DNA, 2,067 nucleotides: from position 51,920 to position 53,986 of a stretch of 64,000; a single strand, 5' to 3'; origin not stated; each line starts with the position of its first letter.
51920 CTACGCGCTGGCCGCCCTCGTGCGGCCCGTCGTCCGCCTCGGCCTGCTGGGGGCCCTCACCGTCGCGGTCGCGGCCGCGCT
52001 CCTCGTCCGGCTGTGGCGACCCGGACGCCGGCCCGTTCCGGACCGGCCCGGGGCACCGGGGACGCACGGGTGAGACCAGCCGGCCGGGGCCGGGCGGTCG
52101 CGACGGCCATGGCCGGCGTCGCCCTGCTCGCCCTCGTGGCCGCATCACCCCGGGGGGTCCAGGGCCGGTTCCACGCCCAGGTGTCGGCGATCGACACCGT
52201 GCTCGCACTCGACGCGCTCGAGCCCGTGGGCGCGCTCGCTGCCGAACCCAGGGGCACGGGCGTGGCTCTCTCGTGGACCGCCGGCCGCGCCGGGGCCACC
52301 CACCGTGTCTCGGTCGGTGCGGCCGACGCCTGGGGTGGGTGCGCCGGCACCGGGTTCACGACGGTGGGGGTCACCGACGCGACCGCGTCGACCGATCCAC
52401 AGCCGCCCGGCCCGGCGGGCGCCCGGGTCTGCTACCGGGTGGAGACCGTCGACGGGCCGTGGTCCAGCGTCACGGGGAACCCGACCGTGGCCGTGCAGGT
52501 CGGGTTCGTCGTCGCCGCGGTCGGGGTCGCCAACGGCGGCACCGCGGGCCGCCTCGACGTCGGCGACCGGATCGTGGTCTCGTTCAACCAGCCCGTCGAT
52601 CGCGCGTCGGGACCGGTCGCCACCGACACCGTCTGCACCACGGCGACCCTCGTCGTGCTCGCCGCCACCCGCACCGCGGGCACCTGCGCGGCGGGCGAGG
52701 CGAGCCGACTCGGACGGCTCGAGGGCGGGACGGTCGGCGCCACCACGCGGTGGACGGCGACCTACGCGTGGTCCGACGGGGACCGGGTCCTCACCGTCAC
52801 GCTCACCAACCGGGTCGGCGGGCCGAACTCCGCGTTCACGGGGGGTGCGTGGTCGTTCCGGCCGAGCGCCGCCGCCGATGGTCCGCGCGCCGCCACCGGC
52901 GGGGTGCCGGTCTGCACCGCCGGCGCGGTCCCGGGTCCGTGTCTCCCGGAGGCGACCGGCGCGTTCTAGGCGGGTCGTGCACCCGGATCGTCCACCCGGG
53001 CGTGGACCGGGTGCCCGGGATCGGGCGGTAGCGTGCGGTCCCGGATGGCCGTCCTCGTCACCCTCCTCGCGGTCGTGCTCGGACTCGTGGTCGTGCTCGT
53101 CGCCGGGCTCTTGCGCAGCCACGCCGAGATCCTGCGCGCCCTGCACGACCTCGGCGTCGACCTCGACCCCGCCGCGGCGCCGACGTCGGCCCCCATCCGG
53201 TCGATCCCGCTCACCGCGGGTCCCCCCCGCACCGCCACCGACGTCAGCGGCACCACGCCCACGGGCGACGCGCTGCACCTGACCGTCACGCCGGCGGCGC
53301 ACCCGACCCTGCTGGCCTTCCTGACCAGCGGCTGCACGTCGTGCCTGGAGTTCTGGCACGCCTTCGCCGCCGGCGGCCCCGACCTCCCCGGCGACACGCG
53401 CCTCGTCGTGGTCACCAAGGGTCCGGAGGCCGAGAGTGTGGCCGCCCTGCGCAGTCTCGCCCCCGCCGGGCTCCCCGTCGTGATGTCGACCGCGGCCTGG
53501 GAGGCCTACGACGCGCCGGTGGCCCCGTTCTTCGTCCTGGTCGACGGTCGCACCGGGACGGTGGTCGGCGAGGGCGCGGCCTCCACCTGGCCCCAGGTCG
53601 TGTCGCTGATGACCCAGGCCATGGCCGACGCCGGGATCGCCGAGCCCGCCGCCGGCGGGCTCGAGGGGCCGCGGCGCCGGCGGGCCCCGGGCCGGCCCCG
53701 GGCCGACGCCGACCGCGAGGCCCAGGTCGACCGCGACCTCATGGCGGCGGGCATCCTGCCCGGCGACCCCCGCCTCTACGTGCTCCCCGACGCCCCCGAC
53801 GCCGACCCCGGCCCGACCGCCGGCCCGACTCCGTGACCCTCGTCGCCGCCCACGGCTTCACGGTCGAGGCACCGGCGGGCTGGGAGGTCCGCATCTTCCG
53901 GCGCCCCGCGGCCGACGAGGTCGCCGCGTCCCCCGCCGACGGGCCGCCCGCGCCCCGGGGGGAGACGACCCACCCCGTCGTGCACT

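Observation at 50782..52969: TasA/camelysin-like protein, SipW-type signal peptidase and a third secreted protein: a Bacillus-style fibre/matrix secretion module in an actinobacterial context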

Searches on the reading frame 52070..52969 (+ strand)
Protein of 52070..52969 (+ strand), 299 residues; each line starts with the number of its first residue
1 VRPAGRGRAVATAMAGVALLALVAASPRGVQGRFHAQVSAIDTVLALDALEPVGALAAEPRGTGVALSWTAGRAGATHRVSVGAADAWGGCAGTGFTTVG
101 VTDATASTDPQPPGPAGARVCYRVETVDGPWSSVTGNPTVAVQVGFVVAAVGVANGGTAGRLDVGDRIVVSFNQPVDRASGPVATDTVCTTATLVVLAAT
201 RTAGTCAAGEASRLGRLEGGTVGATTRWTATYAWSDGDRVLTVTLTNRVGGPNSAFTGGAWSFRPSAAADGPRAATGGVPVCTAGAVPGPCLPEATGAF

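Call 4: search_protein_families(library=pfam, proteins=[window:52070-52969:+], max_evalue=1)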
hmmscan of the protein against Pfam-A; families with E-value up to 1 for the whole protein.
window:52070-52969:+ (299 aa): 0 families

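Call 5: search_protein_families(library=ncbifam, proteins=[window:52070-52969:+], max_evalue=1)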
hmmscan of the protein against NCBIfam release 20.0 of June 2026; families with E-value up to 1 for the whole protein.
window:52070-52969:+ (299 aa): 0 families

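Call 12: find_homologous_proteins(query=window:52070-52969:+, max_evalue=0.001)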
Query window:52070-52969:+ (299 aa): 10 proteins with E <= 0.001 among 8000 candidates.
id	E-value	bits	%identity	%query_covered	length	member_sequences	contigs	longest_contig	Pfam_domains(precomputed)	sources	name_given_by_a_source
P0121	1.1e-156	539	92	96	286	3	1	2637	-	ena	-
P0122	1.1e-45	174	42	98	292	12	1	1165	-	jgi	jgi:hypothetical protein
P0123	2.2e-43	167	41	89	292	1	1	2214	-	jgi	jgi:hypothetical protein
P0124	2.4e-43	167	40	94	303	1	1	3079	-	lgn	-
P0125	5.4e-43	165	42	89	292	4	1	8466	-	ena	-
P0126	2.3e-40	157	41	82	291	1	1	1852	-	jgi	jgi:hypothetical protein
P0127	4.2e-39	153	42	78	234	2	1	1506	-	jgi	jgi:hypothetical protein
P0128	4.0e-35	140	47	63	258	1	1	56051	-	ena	-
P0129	2.1e-29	121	43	59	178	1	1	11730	-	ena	-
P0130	1.2e-12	66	36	95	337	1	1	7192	-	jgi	jgi:hypothetical protein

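Call 23: find_homologous_proteins(query=A2, max_evalue=0.00001)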
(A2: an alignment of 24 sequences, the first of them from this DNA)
Query A2 (24 sequences) (299 aa, profile of the alignment): 131 proteins with E <= 0.00001 among 8000 candidates; the best 120 are listed.
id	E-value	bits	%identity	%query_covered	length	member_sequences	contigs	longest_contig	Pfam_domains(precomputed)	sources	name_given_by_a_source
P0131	8.3e-111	388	41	89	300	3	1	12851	-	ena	-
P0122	9.0e-109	382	42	98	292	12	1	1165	-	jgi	jgi:hypothetical protein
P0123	3.6e-108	380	41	89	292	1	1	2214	-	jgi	jgi:hypothetical protein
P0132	5.7e-108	379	40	89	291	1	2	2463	-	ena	-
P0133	6.7e-108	379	41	89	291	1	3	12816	-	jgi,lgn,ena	-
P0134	8.2e-108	378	40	89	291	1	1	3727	-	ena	-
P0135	1.1e-107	378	40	89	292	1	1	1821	-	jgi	jgi:hypothetical protein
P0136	1.1e-107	378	40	89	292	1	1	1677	-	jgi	jgi:hypothetical protein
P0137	1.3e-107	378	40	89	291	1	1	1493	-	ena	-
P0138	1.5e-107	377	40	89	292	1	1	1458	-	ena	-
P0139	2.0e-107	377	40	89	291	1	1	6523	-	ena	-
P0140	2.0e-107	377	40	89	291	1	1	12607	-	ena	-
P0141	2.6e-107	377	40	89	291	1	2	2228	-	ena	-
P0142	1.8e-106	374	39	98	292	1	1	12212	-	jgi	jgi:hypothetical protein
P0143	3.0e-106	373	41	87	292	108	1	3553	-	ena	-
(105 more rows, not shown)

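Call 34: predict_structure(alignment_id=A3)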
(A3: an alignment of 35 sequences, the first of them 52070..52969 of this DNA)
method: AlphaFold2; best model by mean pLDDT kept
length: 299 residues; sequences in the alignment: 35
mean_pLDDT: 86.1   pTM: 0.78
mean pLDDT of the five models: 86.1, 85.5, 85.0, 84.9, 83.6
residues with pLDDT >= 90: 203; 70-90: 44; 50-70: 30; < 50: 22
segments of 3 or more residues with pLDDT < 50: 1-8, 26-33, 286-288
pLDDT, mean of each block of 10 residues (from residue 1): 46 52 48 51 68 95 96 88 92 95 96 90 93 90 95 91 97 96 96 96 91 95 96 98 96 94 90 94 65 92
secondary structure, 60 per line:
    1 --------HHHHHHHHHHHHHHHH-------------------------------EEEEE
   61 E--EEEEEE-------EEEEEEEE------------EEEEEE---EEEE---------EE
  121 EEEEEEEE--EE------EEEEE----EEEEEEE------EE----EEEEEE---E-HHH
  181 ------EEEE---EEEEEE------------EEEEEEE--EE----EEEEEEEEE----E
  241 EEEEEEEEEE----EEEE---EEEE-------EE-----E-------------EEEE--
elements in order: H9-24 E56-61 E64-69 E77-84 E97-102 E106-109 E119-128 E139-143 E148-154 E167-172 E187-190 E194-199 E212-218 E227-235 E240-250 E255-258 E262-265 E294-297

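Call 37: fold_search(model_id=the predicted structure, library=pdb)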
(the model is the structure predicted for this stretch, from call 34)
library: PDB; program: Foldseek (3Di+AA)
matches with E <= 10: 1765; with E <= 0.001: 25
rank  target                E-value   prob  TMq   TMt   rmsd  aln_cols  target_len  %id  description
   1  6tpv_B                2.1e-04  1.00  0.28  0.41  12.0       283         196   12  Crystal structures of FNIII domain one and two of the human leucocyte common antigen-related protein, LAR (released 2020-05-13)
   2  3lpw_A                2.7e-04  1.00  0.29  0.42  12.6       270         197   11  Crystal structure of the FnIII-tandem A77-A78 from the A-band of titin (released 2010-09-08)
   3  3f7p_D                2.7e-04  1.00  0.26  0.38  10.6       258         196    9  Crystal structure of a complex between integrin beta4 and plectin (released 2009-03-10)
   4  3lpw_B                3.1e-04  1.00  0.28  0.40  12.9       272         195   12  Crystal structure of the FnIII-tandem A77-A78 from the A-band of titin (released 2010-09-08)
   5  1qg3_B                3.6e-04  1.00  0.26  0.39  12.5       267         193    9  CRYSTAL STRUCTURE OF A TANDEM PAIR OF FIBRONECTIN TYPE III DOMAINS FROM THE CYTOPLASMIC TAIL OF INTEGRIN ALPHA6 BETA4 (released 1999-08-20)
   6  3l5j_B                3.6e-04  1.00  0.27  0.28  10.7       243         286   10  Crystal structure of FnIII domains of human GP130 (Domains 4-6) (released 2010-05-12)
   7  6rpy                  4.5e-04  1.00  0.24  0.30  12.2       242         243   12  Cytokine receptor-like factor 3 C-terminus residues 174-442: Hg-SAD derivative (released 2020-03-25)
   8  8ave_B                4.5e-04  0.98  0.23  0.13  20.1       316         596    8  Human leptin in complex with the human LEP-R ectodomain fused to a C-terminal trimeric isoleucine GCN4 zipper (2:2 mod (released 2023-04-05)
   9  1qg3_A                5.2e-04  1.00  0.25  0.37  11.0       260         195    9  CRYSTAL STRUCTURE OF A TANDEM PAIR OF FIBRONECTIN TYPE III DOMAINS FROM THE CYTOPLASMIC TAIL OF INTEGRIN ALPHA6 BETA4 (released 1999-08-20)
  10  3f7p_E                5.7e-04  1.00  0.27  0.36  10.8       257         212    9  Crystal structure of a complex between integrin beta4 and plectin (released 2009-03-10)
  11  6tpv_A                5.7e-04  1.00  0.26  0.39  12.1       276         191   13  Crystal structures of FNIII domain one and two of the human leucocyte common antigen-related protein, LAR (released 2020-05-13)
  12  2gee                  6.0e-04  1.00  0.29  0.43  10.8       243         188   13  Crystal Structure of Human Type III Fibronectin Extradomain B and Domain 8 (released 2006-10-17)
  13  3f7q_A                6.0e-04  1.00  0.27  0.36  14.6       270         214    8  First pair of Fibronectin type III domains and part of the connecting segment of the integrin beta4 (released 2009-03-10)
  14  4yfg_A                6.3e-04  1.00  0.27  0.18  11.7       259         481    9  Crystal structure of PTP delta meA3/meB minus variant Ig1-Fn1 (released 2015-05-06)
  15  4yfd_A                7.4e-04  1.00  0.28  0.18  12.8       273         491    9  Crystal structure PTP delta Ig1-Fn2 in complex with IL-1RAcP (released 2015-05-06)
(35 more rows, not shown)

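Call 39: search_protein_families(library=ncbifam, alignment_id=A3, max_evalue=0.1)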
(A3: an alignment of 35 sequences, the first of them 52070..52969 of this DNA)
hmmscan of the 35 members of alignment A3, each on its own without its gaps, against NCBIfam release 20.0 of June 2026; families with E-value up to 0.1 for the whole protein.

A. member 1, window:52070-52969:+ (299 aa): 0 families

B. families by the number of members that match (of 35 scanned): 4 families
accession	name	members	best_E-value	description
NF053524.1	thylo_ssl2009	1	0.02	ssl2009 family thylakoid membrane protein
NF053626.1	RibKinHalex1628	1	0.021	ATP-dependent ribose-1-phosphate kinase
NF050096.1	BicarbTportBicA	1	0.031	bicarbonate transporter BicA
NF041779.1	hetero_SS_HdrC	1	0.098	ferredoxin:CoB-CoM heterodisulfide reductase subunit HdrC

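Call 61: search_protein_representatives(alignment_id=A3)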
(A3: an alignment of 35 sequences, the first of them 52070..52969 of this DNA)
Query: 35 sequences, 301 profile positions. Proteins with E-value up to 0.001 (for the whole library): 856; up to 1e-10: 354; up to 1e-30: 183. The best 150 are listed.
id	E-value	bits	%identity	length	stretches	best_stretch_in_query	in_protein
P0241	2.3e-96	339.1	-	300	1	6-301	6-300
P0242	8.3e-91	320.9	-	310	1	6-300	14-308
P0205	9.9e-90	317.4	-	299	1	1-301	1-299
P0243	3.1e-85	302.6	-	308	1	3-301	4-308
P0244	4.7e-84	298.7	-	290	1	17-301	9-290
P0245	1.3e-82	294.0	-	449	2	51-301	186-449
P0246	3.2e-82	292.7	-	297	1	6-295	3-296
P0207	1.8e-81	290.2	-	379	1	4-301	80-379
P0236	8.9e-81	288.0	-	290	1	1-301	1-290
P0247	2.4e-80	286.6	-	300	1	1-300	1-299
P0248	4.8e-80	285.5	-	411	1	4-297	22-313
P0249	8.9e-80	284.7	-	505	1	9-300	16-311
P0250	4.7e-79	282.3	-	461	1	6-298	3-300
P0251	4.8e-79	282.3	-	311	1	1-300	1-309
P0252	7.0e-78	278.4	-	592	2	10-226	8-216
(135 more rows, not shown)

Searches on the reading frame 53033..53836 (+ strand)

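Call 4: search_protein_families(library=pfam, proteins=[window:53033-53836:+], max_evalue=1)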
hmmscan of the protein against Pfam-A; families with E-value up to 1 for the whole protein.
window:53033-53836:+ (267 aa): 1 family
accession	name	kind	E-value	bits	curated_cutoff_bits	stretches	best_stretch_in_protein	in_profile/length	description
PF09489.15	CbtB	-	0.046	14.3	27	1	2-39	5-37/51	Probable cobalt transporter subunit (CbtB)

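Call 5: search_protein_families(library=ncbifam, proteins=[window:53033-53836:+], max_evalue=1)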
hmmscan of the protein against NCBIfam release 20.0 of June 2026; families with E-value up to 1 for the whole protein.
window:53033-53836:+ (267 aa): 2 families
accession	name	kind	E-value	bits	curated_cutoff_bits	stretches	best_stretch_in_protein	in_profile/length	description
TIGR02459.1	CbtB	hypoth_equivalog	0.08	13.5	64.4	1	5-38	17-49/60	cobalt transporter subunit CbtB (proposed)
NF001907.1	PRK00665.1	equivalog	0.89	9.7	60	0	11-27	6-22/31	cytochrome b6-f complex subunit V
